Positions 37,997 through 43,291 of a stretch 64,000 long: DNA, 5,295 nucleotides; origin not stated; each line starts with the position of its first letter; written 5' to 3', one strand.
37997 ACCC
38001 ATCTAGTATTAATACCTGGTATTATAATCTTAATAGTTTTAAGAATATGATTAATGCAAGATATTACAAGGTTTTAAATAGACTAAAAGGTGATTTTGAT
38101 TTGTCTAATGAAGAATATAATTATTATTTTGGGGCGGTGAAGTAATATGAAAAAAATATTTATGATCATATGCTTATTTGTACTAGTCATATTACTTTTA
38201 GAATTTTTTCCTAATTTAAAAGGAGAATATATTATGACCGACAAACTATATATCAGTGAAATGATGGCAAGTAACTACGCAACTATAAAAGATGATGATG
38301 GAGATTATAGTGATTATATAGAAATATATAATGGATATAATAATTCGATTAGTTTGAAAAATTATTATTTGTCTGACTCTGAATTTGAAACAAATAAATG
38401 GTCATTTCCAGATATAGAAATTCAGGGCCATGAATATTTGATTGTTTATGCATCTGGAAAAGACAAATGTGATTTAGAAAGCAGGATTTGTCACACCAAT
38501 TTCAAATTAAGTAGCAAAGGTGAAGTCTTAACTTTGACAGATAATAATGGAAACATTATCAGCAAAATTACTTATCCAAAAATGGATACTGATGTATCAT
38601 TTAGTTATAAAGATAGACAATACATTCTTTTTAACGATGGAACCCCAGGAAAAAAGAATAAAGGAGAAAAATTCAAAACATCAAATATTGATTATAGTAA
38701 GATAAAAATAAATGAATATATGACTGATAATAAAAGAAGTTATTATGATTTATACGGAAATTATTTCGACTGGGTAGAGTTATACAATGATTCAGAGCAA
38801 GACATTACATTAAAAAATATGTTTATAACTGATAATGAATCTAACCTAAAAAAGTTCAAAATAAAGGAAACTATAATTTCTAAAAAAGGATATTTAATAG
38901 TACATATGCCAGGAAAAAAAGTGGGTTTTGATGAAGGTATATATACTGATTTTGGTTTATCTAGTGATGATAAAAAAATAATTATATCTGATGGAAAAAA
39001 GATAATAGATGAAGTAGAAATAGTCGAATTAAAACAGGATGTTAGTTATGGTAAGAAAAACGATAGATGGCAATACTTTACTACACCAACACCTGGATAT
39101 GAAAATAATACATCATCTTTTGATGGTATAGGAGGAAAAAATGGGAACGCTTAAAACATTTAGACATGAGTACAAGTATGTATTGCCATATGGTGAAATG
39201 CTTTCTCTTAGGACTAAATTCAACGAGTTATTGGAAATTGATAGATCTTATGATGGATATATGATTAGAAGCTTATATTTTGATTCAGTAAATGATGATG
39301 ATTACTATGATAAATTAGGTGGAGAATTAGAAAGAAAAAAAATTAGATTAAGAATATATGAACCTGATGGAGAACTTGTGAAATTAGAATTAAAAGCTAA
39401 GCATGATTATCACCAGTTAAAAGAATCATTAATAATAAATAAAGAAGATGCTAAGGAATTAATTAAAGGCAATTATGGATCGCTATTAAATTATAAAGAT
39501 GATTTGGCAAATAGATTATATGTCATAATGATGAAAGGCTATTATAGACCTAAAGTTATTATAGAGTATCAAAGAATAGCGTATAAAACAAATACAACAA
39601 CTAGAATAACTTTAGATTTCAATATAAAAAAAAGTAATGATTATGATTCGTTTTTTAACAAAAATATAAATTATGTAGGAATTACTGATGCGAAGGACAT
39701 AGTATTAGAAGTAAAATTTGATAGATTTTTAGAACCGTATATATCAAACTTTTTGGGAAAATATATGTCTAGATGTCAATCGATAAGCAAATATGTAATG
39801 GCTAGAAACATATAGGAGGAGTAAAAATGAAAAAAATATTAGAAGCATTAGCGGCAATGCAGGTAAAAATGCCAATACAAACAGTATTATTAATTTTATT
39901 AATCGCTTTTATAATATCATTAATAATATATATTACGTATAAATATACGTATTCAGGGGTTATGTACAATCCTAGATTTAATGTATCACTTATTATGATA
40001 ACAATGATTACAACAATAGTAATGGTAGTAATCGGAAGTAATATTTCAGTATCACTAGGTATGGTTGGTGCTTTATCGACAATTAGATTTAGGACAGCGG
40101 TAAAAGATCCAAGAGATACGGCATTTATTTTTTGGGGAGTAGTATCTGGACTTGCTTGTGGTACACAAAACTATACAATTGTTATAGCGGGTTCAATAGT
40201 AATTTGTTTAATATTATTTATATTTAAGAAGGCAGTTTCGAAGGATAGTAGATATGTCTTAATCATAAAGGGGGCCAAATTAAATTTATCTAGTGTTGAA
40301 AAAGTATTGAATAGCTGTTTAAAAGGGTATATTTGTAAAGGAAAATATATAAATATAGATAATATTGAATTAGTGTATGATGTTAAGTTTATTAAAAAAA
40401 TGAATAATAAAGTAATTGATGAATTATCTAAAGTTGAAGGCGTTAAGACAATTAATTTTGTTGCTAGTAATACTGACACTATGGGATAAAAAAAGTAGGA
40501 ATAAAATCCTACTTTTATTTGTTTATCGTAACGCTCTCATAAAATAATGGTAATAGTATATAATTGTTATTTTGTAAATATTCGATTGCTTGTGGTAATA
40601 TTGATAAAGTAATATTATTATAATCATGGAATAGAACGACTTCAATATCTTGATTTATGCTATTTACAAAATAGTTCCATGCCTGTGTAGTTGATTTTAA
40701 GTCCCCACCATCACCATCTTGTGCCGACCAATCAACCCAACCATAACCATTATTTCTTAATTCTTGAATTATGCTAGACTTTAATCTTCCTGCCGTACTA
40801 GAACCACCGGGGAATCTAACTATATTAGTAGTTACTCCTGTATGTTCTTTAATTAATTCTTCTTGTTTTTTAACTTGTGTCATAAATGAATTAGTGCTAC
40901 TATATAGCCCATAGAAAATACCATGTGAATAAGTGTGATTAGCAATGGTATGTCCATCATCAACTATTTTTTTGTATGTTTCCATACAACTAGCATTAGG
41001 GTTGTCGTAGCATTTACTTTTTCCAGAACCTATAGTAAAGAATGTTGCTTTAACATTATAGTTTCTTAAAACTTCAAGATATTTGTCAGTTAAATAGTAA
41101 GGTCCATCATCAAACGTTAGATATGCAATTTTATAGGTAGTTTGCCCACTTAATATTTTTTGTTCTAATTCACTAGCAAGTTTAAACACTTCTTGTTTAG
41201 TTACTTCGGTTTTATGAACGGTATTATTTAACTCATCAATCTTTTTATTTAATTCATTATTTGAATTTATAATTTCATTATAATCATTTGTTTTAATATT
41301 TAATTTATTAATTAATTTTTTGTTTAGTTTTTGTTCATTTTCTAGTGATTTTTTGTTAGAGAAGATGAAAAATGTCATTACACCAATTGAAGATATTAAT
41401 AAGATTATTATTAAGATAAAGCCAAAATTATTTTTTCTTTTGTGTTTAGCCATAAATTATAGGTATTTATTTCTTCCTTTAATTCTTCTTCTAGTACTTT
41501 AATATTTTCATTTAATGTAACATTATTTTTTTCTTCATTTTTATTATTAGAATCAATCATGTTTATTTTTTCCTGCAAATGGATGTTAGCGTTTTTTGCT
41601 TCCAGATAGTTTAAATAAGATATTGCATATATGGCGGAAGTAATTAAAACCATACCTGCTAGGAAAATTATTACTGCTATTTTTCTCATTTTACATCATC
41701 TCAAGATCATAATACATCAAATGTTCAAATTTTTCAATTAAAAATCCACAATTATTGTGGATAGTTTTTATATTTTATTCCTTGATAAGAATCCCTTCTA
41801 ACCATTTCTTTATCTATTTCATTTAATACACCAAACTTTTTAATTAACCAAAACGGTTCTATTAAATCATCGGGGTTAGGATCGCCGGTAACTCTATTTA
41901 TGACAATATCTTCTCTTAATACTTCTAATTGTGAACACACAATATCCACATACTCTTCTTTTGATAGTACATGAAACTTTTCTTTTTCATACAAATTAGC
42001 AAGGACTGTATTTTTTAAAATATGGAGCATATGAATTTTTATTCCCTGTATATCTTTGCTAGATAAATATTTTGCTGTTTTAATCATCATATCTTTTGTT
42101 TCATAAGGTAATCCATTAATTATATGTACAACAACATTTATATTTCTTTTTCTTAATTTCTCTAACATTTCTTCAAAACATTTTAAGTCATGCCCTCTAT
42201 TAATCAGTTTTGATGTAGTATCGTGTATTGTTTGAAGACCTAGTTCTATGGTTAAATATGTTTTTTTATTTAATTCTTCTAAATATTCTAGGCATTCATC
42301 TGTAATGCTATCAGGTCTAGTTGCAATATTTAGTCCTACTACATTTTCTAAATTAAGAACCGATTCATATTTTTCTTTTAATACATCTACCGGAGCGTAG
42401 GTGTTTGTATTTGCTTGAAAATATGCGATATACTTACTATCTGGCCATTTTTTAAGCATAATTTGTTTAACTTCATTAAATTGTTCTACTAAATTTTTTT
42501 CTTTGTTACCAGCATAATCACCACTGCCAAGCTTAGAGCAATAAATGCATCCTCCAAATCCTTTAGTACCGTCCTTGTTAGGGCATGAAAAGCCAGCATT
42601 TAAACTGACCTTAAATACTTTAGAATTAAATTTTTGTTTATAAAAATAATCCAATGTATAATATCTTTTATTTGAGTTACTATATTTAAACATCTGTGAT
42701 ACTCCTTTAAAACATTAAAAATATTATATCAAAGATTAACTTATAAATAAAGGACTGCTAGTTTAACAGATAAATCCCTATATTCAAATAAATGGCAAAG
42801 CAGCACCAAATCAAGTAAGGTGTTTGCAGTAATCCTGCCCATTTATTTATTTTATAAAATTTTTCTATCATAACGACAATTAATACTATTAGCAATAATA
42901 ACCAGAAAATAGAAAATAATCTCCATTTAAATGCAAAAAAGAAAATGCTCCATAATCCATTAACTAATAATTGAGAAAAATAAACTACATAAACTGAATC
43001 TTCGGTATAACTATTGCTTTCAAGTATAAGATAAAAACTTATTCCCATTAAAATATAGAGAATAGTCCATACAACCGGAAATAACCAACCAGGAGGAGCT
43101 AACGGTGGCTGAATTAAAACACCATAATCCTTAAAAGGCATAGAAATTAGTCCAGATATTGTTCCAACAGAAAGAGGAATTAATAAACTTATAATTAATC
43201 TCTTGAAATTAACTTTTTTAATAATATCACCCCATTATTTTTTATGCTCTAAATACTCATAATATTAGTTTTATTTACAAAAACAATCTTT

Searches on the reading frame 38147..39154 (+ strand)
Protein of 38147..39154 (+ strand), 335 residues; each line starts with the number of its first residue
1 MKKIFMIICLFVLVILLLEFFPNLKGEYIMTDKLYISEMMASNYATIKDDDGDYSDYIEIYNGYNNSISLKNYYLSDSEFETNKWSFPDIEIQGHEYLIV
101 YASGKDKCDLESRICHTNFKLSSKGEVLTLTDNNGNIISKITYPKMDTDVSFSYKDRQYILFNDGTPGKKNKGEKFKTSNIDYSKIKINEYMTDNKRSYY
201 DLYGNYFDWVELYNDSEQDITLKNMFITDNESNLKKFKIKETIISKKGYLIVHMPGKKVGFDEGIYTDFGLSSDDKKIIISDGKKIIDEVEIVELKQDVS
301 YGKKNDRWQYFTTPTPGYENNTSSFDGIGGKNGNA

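Call 51: search_protein_families(library=pfam, proteins=[window:38147-39154:+], max_evalue=0.0001)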
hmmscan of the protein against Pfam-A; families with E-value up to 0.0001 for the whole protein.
window:38147-39154:+ (335 aa): 1 family
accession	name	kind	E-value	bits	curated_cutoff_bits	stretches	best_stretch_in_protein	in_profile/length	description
PF00932.25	LTD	-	6.3e-25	88.1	34.3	2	33-144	7-108/109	Lamin Tail Domain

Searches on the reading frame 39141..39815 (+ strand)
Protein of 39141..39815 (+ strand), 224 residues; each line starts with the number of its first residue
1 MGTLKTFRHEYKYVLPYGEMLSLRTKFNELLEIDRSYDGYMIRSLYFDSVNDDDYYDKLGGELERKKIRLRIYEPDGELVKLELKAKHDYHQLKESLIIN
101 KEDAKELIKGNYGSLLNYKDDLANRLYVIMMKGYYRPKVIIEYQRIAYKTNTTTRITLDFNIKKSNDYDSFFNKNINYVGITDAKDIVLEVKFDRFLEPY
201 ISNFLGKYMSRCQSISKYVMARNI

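Call 55: search_protein_families(library=pfam, proteins=[window:39141-39815:+], max_evalue=0.0001)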
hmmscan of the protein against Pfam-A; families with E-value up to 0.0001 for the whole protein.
window:39141-39815:+ (224 aa): 1 family
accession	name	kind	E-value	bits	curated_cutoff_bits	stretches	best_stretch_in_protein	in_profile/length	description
PF09359.15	VTC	-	2.2e-31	109.6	23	1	7-221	1-230/235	VTC domain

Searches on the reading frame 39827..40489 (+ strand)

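Call 55: search_protein_families(library=pfam, proteins=[window:39827-40489:+], max_evalue=0.0001)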
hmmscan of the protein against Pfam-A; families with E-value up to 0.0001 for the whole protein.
window:39827-40489:+ (220 aa): 1 family
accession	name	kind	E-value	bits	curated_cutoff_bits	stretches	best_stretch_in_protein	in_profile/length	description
PF16316.10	DUF4956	-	1.3e-12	48.2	30.6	1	33-186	4-162/169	Domain of unknown function (DUF4956)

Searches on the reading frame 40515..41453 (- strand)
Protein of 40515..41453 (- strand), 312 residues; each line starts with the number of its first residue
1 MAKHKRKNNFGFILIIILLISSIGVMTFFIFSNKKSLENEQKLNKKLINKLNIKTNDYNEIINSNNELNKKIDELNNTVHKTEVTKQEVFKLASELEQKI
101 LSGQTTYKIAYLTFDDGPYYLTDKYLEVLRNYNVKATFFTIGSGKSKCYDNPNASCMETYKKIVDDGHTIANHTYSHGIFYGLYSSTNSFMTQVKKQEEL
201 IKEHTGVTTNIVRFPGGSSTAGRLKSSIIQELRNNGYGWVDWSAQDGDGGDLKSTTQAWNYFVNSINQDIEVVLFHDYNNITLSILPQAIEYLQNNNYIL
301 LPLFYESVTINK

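Call 55: search_protein_families(library=pfam, proteins=[window:40515-41453:-], max_evalue=0.0001)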
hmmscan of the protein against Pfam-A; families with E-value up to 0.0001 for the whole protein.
window:40515-41453:- (312 aa): 1 family
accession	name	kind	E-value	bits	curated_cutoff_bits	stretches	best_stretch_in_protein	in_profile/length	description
PF01522.26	Polysacc_deac_1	-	2.9e-26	92.3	23.1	1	104-221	3-110/124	Polysaccharide deacetylase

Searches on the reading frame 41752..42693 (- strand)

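Call 55: search_protein_families(library=pfam, proteins=[window:41752-42693:-], max_evalue=0.0001)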
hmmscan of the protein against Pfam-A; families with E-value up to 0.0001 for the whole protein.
window:41752-42693:- (313 aa): 2 families
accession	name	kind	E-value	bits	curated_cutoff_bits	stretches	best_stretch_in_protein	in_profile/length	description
PF16199.10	Radical_SAM_C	-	9.4e-30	103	31.9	1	215-298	1-84/85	Radical_SAM C-terminal domain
PF04055.27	Radical_SAM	-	6.5e-18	65.9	29.5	1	48-210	10-166/166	Radical SAM superfamily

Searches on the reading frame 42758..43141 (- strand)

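Call 55: search_protein_families(library=pfam, proteins=[window:42758-43141:-], max_evalue=0.0001)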
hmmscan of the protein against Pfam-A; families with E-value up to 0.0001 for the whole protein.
window:42758-43141:- (127 aa): 1 family
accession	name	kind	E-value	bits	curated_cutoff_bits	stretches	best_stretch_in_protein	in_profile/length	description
PF03073.20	TspO_MBR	-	3.9e-37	127.7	24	1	6-125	24-145/145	TspO/MBR family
